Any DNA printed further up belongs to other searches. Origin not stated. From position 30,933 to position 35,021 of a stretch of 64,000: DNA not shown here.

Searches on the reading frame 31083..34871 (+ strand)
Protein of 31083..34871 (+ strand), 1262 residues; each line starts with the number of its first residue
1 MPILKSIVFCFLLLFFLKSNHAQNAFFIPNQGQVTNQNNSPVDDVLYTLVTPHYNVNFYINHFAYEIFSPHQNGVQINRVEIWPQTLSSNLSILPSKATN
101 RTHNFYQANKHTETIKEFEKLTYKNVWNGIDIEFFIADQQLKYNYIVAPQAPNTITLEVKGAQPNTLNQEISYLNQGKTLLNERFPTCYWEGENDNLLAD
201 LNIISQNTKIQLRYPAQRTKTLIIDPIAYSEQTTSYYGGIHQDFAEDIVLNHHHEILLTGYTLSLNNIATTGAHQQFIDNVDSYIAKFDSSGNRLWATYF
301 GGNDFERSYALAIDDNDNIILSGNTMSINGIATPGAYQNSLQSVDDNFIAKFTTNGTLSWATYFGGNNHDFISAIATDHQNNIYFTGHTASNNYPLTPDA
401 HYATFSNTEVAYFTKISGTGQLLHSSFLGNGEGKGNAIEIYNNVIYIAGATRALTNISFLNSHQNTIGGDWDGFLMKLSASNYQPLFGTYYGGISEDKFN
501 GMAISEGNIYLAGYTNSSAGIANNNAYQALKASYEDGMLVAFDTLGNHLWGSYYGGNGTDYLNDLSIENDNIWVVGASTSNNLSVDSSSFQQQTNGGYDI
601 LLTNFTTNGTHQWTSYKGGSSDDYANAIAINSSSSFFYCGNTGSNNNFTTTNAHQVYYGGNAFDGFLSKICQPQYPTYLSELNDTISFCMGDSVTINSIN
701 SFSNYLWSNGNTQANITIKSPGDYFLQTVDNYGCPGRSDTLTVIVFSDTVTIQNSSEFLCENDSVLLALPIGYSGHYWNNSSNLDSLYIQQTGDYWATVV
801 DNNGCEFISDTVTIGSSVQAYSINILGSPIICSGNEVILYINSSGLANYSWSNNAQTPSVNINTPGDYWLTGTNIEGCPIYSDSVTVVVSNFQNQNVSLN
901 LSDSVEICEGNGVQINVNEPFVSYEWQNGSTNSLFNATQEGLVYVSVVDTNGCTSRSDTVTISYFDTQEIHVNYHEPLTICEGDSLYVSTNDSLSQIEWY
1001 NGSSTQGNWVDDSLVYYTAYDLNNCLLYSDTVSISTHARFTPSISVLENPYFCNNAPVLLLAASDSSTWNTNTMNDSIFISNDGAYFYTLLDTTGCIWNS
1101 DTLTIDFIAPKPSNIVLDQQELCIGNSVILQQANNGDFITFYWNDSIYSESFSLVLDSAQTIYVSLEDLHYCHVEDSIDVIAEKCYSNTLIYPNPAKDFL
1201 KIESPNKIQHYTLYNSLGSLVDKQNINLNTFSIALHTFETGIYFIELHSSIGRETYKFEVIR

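Call 77: search_protein_families(library=pfam, proteins=[window:31083-34871:+], max_evalue=0.00001)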
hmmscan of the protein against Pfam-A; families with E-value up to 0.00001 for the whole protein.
window:31083-34871:+ (1262 aa): 2 families
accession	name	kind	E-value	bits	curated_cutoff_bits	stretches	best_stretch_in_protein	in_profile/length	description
PF25778.1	DUF7948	-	2.7e-23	83.6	27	1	27-227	1-214/214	Domain of unknown function (DUF7948)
PF18962.6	Por_Secre_tail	-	4.1e-11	43.5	27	1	1191-1257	1-72/75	Secretion system C-terminal sorting domain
